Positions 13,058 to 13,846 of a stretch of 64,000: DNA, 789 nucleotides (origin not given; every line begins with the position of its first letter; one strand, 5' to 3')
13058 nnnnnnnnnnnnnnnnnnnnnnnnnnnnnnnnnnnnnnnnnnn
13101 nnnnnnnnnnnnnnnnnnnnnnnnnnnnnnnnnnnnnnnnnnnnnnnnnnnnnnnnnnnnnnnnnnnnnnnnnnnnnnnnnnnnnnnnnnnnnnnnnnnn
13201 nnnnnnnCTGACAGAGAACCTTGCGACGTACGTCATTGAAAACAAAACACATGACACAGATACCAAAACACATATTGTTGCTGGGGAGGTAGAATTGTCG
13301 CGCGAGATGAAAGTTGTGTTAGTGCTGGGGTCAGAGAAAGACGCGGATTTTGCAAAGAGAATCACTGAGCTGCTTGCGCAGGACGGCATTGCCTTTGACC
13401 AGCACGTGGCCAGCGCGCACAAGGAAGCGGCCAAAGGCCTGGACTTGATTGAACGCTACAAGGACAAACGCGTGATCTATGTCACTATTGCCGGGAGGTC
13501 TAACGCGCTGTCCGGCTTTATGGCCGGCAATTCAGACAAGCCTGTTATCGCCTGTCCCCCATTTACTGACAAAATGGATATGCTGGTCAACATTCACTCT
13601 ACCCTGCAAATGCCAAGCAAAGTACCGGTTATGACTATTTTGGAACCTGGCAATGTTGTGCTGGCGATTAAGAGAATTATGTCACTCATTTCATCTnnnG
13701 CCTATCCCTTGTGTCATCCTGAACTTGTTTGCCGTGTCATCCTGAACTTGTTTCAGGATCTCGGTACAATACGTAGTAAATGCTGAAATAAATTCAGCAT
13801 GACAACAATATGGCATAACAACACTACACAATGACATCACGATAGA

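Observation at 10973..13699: Single 908-aa polypeptide fusing PurQ, PurS-like, PurC and PurE modules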

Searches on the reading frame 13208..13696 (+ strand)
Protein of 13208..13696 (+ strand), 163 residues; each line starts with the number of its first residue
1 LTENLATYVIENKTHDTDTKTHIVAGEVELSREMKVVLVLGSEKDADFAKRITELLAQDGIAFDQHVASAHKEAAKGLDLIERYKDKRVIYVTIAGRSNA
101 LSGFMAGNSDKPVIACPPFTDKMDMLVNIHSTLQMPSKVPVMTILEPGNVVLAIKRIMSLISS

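Call 5: search_protein_families(library=pfam, proteins=[window:13208-13696:+], max_evalue=10)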
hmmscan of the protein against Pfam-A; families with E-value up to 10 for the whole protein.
seq(163 aa): 4 families
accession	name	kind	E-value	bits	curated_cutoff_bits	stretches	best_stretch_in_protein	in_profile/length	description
PF00731.26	AIRC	-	1.9e-28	99.3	30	1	35-159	1-128/148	AIR carboxylase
PF13685.12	Fe-ADH_2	-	0.038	14.4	28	1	33-117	19-105/149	Iron-containing alcohol dehydrogenase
PF07352.17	Phage_Mu_Gam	-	0.047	14.1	28.3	1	2-65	51-117/149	Bacteriophage Mu Gam like protein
PF02113.21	Peptidase_S13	-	0.14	11.3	22.8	1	15-74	202-261/444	D-Ala-D-Ala carboxypeptidase 3 (S13) family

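Call 18: search_solved_structures(query=window:13286-13696:+, max_evalue=0.01, show_alignments=4)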
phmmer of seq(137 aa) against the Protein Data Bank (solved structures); distinct sequences matched with E-value up to 0.01: 38.
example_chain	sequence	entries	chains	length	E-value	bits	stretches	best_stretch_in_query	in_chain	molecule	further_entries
3rg8_A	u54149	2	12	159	1.4e-21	79.9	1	10-135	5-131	Phosphoribosylaminoimidazole carboxylase, PurE protein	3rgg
5c5d_A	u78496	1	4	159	5.4e-21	78.1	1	10-135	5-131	phosphoribosylaminoimidazole carboxylase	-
4ja0_A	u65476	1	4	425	8.4e-18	67.8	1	8-134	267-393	Phosphoribosylaminoimidazole carboxylase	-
2h31_A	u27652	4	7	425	1.6e-14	57.2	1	7-124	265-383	Multifunctional protein ADE2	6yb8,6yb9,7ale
2ywx_A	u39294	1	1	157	1.3e-13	54.2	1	10-122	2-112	Phosphoribosylaminoimidazole carboxylase catalytic subunit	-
3trh_A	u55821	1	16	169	1.5e-10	44.4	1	8-117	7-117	Phosphoribosylaminoimidazole carboxylase carboxyltransferase subunit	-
1o4v_A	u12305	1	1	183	1.6e-10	44.3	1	9-119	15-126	phosphoribosylaminoimidazole mutase PurE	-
4grd_A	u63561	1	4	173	1.6e-10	44.3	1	11-119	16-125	Phosphoribosylaminoimidazole carboxylase catalytic subunit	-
3oow_A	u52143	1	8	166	3e-09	40.1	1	8-118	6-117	Phosphoribosylaminoimidazole carboxylase,catalytic subunit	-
3opq_A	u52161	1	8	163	4e-09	39.7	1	9-118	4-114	Phosphoribosylaminoimidazole carboxylase,catalytic subunit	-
1xmp_A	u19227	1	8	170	4.3e-08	36.4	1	10-119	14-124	phosphoribosylaminoimidazole carboxylase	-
4ay3_A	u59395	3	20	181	4.8e-08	36.3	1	10-119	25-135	N5-CARBOXYAMINOIMIDAZOLE RIBONUCLEOTIDE MUTASE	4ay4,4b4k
3ors_A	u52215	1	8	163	2.2e-07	34.1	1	6-118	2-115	N5-Carboxyaminoimidazole Ribonucleotide Mutase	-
3lp6_A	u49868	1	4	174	7e-07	32.5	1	9-126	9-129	Phosphoribosylaminoimidazole carboxylase catalytic subunit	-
3kuu_A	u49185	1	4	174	1.8e-06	31.2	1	8-119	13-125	Phosphoribosylaminoimidazole carboxylase catalytic subunit PurE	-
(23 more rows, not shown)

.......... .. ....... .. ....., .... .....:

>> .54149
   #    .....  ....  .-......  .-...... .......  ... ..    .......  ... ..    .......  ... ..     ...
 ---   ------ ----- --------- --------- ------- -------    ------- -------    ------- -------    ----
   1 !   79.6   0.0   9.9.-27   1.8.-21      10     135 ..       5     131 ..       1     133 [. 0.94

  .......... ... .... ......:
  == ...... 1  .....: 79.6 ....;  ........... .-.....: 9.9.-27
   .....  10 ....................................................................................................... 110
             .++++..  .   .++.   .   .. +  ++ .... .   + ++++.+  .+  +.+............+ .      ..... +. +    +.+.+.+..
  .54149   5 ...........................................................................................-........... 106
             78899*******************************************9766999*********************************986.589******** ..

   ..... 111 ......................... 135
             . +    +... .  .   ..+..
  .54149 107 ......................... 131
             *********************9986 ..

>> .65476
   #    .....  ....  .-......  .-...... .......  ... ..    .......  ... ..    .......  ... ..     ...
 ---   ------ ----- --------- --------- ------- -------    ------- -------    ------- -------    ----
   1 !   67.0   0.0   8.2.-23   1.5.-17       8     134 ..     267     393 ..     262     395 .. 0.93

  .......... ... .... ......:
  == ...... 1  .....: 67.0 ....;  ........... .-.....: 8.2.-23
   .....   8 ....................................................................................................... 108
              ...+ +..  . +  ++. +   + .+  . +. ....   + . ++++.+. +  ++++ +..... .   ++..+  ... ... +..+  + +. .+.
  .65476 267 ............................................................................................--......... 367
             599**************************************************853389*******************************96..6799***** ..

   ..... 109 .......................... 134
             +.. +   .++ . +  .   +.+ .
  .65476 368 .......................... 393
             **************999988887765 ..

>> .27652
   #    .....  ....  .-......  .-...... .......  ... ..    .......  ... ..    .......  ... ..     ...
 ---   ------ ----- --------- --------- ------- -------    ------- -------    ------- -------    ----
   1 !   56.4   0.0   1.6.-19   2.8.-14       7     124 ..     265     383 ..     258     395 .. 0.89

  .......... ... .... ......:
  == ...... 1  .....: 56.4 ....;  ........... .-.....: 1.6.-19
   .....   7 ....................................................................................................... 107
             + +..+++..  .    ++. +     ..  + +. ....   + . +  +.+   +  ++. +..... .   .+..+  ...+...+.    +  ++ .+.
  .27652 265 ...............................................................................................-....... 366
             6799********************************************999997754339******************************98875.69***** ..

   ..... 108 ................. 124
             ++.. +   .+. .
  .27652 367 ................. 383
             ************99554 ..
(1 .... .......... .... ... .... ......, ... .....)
